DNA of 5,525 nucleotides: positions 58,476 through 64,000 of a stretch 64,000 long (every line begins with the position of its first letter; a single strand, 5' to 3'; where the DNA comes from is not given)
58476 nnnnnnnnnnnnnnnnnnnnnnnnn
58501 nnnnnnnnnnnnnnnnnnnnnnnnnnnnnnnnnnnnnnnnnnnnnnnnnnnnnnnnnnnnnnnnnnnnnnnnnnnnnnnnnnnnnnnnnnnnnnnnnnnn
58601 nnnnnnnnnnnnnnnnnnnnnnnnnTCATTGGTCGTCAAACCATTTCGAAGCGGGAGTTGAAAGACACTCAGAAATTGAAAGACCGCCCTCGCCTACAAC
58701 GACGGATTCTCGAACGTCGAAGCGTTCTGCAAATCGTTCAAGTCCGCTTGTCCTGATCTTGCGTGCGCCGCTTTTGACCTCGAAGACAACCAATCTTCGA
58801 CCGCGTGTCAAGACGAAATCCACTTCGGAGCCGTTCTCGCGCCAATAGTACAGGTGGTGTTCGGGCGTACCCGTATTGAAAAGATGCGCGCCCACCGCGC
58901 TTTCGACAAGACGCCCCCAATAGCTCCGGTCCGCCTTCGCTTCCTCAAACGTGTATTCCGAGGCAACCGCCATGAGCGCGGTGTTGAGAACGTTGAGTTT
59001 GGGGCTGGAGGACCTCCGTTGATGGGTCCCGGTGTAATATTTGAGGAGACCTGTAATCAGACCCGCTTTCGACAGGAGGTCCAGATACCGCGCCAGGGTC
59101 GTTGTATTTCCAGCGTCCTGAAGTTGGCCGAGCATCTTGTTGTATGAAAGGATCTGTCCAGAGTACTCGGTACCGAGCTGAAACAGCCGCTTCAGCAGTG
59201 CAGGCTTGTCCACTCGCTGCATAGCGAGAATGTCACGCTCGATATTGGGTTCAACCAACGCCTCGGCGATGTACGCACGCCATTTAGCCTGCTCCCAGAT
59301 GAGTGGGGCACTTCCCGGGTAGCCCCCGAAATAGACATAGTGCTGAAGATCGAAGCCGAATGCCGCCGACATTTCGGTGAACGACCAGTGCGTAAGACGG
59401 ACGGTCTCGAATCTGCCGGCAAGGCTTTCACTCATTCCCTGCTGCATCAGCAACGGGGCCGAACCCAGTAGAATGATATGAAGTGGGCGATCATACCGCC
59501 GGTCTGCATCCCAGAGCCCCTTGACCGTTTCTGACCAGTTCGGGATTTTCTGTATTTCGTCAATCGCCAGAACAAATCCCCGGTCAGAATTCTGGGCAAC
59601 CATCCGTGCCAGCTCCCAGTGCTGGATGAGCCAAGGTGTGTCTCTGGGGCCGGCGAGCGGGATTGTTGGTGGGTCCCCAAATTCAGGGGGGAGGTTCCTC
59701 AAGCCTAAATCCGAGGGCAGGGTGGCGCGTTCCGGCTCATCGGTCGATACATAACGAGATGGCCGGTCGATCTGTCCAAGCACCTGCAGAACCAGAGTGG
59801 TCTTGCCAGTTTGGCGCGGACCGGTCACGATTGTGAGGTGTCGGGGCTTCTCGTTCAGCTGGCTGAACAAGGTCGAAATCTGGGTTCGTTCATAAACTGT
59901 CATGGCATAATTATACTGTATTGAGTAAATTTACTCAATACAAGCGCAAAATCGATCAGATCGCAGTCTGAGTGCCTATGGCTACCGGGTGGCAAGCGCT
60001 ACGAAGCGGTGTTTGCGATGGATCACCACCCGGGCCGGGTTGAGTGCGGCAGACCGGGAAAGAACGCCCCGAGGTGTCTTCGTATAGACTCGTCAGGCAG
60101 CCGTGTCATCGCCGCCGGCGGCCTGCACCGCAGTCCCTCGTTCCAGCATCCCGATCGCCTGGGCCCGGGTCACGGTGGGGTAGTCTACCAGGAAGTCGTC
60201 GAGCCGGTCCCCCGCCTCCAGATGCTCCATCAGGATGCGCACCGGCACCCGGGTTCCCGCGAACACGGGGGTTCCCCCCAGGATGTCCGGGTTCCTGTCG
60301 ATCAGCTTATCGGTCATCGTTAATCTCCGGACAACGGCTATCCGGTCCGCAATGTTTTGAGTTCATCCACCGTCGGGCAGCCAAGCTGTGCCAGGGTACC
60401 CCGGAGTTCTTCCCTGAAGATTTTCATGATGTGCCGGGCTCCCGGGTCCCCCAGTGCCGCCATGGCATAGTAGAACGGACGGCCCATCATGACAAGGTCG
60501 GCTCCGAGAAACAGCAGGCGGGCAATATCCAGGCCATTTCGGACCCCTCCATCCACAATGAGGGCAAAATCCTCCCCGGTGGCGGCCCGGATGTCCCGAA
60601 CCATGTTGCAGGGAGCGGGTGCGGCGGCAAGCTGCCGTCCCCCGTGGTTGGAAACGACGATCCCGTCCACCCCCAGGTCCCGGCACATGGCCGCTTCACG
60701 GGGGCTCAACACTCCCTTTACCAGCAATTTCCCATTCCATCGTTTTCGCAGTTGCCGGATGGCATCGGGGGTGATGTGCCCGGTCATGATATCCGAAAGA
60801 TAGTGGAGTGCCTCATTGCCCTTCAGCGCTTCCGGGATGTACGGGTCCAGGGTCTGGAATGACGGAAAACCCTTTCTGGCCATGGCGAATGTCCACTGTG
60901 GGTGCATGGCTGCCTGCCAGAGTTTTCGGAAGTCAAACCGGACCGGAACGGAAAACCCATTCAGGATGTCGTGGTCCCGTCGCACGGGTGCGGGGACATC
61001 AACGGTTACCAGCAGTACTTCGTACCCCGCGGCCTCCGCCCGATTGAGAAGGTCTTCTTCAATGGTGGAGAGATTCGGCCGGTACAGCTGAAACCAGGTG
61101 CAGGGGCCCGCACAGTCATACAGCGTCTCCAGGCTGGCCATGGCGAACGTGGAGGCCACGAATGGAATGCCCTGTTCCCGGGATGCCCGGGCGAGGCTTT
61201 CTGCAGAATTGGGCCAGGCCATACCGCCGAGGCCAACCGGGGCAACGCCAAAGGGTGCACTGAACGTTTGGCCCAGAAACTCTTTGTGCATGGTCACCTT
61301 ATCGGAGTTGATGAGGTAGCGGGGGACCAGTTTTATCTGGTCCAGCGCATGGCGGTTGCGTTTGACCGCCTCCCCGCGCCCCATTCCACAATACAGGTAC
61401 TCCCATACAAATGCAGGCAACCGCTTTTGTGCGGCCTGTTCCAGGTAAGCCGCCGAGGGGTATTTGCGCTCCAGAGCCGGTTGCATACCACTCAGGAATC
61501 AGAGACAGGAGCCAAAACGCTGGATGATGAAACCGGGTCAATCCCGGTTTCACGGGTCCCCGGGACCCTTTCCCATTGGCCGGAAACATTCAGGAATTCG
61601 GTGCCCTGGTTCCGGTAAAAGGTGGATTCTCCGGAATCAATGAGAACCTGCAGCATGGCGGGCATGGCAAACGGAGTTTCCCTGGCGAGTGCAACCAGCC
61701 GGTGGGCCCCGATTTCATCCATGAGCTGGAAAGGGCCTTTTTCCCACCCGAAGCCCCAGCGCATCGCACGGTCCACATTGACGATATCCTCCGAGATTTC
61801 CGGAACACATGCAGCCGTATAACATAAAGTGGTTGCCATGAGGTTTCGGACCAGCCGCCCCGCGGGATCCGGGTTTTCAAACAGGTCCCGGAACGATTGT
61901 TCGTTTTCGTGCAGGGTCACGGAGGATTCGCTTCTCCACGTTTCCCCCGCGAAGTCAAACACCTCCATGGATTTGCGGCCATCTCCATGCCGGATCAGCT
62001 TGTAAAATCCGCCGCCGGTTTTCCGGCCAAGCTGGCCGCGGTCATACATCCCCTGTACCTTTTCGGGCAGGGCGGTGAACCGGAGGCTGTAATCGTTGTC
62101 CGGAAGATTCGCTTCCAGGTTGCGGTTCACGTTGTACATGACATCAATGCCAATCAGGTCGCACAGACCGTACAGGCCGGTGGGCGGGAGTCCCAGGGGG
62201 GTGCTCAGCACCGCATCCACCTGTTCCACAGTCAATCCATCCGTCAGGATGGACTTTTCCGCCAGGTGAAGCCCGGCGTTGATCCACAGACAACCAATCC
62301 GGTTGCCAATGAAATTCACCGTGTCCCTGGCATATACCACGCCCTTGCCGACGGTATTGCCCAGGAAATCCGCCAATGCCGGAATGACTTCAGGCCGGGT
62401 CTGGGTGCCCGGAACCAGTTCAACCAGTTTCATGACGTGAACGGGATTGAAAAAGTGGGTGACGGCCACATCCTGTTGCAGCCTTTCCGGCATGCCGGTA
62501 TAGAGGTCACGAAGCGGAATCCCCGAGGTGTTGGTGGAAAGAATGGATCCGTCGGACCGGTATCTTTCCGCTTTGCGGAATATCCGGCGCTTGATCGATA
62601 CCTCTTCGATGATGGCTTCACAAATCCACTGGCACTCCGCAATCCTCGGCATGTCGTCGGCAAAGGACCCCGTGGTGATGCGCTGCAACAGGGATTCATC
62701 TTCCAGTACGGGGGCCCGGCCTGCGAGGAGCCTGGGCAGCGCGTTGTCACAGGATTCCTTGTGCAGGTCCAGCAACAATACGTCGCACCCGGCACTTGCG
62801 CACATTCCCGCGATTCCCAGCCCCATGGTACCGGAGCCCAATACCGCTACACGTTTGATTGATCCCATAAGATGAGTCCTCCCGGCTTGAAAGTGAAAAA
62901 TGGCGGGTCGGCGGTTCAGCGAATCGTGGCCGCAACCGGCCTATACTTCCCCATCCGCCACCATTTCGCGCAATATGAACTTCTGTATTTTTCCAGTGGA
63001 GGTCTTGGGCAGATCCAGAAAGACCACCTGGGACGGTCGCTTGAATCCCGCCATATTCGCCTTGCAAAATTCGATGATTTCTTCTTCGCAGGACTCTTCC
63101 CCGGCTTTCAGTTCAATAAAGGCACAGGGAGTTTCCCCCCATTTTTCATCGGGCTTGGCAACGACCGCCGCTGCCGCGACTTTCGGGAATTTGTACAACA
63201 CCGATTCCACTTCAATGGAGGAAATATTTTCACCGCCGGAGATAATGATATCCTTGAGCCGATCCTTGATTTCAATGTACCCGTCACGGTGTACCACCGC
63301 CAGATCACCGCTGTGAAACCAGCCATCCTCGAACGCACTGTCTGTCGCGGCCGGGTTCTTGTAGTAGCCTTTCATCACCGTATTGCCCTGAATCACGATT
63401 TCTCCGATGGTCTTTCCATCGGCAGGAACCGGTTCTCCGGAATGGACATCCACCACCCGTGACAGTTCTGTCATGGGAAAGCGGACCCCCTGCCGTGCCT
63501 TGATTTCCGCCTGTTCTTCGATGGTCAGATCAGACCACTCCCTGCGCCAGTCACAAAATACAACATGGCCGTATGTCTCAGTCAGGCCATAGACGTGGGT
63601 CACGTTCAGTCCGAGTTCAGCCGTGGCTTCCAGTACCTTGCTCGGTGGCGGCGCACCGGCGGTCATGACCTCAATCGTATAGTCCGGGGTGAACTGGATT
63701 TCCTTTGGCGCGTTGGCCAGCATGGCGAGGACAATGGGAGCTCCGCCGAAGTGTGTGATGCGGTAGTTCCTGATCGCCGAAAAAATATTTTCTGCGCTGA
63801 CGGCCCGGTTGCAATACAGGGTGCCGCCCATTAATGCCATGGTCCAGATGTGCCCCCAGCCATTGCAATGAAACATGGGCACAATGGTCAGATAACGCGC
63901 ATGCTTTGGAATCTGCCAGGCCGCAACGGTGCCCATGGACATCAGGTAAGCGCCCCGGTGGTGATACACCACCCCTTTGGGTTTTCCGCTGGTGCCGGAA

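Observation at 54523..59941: Candidate undescribed two-gene defence cassette: DUF4143-type AAA ATPase coupled to a NACHT-first / nuclease-last 1368-aa NTPase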

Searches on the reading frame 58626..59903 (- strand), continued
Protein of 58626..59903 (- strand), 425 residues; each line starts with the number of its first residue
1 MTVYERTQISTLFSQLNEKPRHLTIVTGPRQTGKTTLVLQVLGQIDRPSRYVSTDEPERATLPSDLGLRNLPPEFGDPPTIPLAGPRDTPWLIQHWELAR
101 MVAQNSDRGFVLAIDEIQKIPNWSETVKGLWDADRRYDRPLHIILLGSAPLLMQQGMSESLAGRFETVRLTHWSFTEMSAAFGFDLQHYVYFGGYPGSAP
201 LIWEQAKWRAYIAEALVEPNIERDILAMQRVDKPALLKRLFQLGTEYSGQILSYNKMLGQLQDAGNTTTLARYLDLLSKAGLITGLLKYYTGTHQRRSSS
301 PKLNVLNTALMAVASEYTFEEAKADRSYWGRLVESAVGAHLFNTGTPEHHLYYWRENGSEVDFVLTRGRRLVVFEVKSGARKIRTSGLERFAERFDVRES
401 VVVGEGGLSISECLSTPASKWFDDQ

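Call 64: search_solved_structures(query=A4, max_evalue=1)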
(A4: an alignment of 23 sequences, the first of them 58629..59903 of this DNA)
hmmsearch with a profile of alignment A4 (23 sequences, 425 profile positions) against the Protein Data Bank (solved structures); distinct sequences matched with E-value up to 1: 25.
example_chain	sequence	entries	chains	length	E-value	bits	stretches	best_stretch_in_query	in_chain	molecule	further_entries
3cmu_A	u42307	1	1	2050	2.4e-09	39.5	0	22-56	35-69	Protein recA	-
3cmt_A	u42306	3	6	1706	1e-07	34.2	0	22-56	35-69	Protein recA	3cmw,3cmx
3cmv_A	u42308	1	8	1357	5.2e-06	28.6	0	22-56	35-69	Protein recA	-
6ojx_A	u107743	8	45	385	0.0016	20.3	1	8-77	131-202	Twitching motility pilus retraction ATPase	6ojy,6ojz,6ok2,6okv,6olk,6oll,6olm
5zfq_A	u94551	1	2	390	0.002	20.1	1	7-77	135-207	Twitching motility pilus retraction protein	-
1ye8_A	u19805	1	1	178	0.0045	18.9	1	24-131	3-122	Hypothetical UPF0334 kinase-like protein AQ_1292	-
8fnt_B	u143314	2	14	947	0.091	14.6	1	8-98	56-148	Archaeal ATPase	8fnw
8hr7_A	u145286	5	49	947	0.091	14.6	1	8-98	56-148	Archaeal ATPase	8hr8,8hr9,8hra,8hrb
5oql_Z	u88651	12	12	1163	0.15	13.8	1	12-54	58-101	Bms1 | Bms1-type G domain-containing protein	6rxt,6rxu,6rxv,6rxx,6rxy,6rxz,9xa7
4xgc_D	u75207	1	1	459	0.3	12.9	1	5-45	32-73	Origin recognition complex subunit 4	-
7jgr_D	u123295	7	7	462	0.3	12.9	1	5-45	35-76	Origin recognition complex subunit 4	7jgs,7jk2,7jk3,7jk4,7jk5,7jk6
8bob_C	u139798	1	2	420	0.32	12.8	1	11-122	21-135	HTH-type transcriptional regulator MalT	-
6x6o_A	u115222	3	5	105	0.43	12.4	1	195-269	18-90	Protein spackle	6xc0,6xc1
5vc7_A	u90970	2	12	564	0.55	12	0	11-64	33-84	VCP-like ATPase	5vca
8r7e_B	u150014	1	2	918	0.64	11.8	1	15-94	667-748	DNA mismatch repair protein Msh3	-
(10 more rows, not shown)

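Call 92: find_related_loci(query=A4, collection=metagenome_contigs, flank=5000)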
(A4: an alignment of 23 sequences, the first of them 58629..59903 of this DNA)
Query A4 (425 aa) in metagenome_contigs; peptide patterns used: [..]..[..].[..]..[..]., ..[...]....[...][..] (x = any residue, [..] = any of these).
600 stretches matched a pattern (row limit reached: there are more); 422 encode a relative of the query (tblastn E <= 1e-3); the best 80 are kept; 80 distinct loci.
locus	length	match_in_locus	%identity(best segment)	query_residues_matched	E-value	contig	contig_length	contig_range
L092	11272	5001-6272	81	1-424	0e+0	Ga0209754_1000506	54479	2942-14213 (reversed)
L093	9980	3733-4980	56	1-422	1e-151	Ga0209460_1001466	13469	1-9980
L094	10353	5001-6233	56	4-422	7e-148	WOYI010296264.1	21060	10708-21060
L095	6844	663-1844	54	4-422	2e-139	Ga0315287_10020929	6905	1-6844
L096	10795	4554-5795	53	1-422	3e-143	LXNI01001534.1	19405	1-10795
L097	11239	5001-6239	53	4-422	6e-138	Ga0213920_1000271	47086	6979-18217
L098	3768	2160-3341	54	4-422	5e-142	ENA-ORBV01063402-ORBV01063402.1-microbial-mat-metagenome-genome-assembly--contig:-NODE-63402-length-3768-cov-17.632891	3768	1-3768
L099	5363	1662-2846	52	2-422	9e-135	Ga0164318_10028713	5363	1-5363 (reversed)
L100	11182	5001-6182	52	3-421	4e-133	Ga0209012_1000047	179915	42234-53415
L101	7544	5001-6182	53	4-424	8e-133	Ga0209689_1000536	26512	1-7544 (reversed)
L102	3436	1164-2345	52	1-422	2e-136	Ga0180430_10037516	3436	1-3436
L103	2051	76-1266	52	2-423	2e-141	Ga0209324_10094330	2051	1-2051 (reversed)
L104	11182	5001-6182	51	4-422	9e-131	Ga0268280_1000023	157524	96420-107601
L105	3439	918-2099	50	4-422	2e-133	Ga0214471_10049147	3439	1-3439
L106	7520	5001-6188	49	2-423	2e-129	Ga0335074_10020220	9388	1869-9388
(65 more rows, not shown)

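Call 97: search_solved_structures(query=L100:6191-9340:+, max_evalue=0.00001)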
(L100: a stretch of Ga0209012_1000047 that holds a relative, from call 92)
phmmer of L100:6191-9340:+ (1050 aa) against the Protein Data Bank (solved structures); distinct sequences matched with E-value up to 0.00001: 5.
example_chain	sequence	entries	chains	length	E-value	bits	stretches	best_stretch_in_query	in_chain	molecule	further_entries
4be7_B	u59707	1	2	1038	9.2e-30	106.5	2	119-492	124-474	TYPE I RESTRICTION ENZYME ECOR124II R PROTEIN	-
2w00_A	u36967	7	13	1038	9.5e-30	106.5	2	119-491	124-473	HSDR | Type I restriction enzyme R Protein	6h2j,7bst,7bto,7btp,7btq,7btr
4beb_A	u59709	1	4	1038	9.6e-30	106.4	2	119-492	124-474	TYPE I RESTRICTION ENZYME HSDR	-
4bec_A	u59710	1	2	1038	9.7e-30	106.4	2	119-492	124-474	TYPE I RESTRICTION ENZYME HSDR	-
4xjx_A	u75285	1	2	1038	4.7e-29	104.2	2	119-491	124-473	HsdR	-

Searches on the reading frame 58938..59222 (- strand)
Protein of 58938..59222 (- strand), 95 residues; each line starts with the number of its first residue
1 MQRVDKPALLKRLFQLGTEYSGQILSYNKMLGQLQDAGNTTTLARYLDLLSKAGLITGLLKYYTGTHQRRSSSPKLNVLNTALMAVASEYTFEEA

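Call 90: search_protein_families(library=pfam, proteins=[window:58938-59222:-], max_evalue=10)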
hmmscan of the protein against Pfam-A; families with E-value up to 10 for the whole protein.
seq(95 aa): 1 family
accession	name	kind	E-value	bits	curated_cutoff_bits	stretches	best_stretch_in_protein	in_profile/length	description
PF13635.12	DUF4143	-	5.3e-09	36.5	28.1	1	3-89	9-93/160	Domain of unknown function (DUF4143)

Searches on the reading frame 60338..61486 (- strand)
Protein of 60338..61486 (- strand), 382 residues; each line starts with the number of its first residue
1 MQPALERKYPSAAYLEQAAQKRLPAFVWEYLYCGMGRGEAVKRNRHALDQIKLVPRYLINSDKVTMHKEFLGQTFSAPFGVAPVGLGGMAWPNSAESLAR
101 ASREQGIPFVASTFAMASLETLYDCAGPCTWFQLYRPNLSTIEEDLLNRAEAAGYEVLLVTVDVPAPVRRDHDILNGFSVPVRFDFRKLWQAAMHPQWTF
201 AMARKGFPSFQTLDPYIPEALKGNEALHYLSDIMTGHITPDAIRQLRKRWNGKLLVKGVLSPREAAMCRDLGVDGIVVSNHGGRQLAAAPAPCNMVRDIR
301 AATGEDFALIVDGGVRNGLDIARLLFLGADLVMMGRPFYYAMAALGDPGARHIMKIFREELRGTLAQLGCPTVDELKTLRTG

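Call 11: search_protein_families(library=pfam, proteins=[window:60338-61486:-], max_evalue=0.001)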
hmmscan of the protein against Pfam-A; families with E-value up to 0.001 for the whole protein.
window:60338-61486:- (382 aa): 2 families
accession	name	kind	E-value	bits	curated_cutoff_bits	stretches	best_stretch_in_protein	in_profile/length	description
PF01070.24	FMN_dh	-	7.7e-111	370.9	24.9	1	19-377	1-344/350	FMN-dependent dehydrogenase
PF00478.31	IMPDH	-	3.8e-05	23.3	25.6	1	299-338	200-239/345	IMP dehydrogenase / GMP reductase domain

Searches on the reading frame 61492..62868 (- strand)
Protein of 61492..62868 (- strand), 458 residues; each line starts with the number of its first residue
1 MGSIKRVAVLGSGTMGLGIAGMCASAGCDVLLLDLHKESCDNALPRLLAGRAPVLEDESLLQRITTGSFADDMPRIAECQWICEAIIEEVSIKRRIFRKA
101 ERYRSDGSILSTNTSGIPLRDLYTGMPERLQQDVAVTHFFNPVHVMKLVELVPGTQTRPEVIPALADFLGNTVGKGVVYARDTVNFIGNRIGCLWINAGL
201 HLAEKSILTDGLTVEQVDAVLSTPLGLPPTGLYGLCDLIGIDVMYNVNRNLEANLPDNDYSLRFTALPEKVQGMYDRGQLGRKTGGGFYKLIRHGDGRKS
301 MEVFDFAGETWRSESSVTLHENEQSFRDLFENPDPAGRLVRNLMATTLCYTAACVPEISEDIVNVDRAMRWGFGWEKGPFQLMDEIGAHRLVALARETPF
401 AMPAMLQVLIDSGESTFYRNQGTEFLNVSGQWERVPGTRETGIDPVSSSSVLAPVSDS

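Call 11: search_protein_families(library=pfam, proteins=[window:61492-62868:-], max_evalue=0.001)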
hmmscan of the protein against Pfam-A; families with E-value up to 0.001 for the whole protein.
window:61492-62868:- (458 aa): 2 families
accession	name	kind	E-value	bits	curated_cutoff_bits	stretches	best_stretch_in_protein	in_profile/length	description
PF02737.24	3HCDH_N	-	1.5e-42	146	22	1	7-182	2-179/180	3-hydroxyacyl-CoA dehydrogenase, NAD binding domain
PF00725.27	3HCDH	-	1.8e-22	80.1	22.1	2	186-290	2-96/97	3-hydroxyacyl-CoA dehydrogenase, C-terminal domain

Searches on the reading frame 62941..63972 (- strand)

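Call 11: search_protein_families(library=pfam, proteins=[window:62941-63972:-], max_evalue=0.001)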
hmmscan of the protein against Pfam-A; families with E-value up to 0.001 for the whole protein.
window:62941-63972:- (343 aa): 2 families
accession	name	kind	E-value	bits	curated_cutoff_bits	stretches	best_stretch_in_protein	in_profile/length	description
PF00501.34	AMP-binding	-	6.6e-32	111.2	29.9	1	7-204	185-384/384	AMP-binding enzyme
PF13193.12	AMP-binding_C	-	4.5e-21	76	24.5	1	254-328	1-76/76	AMP-binding enzyme C-terminal domain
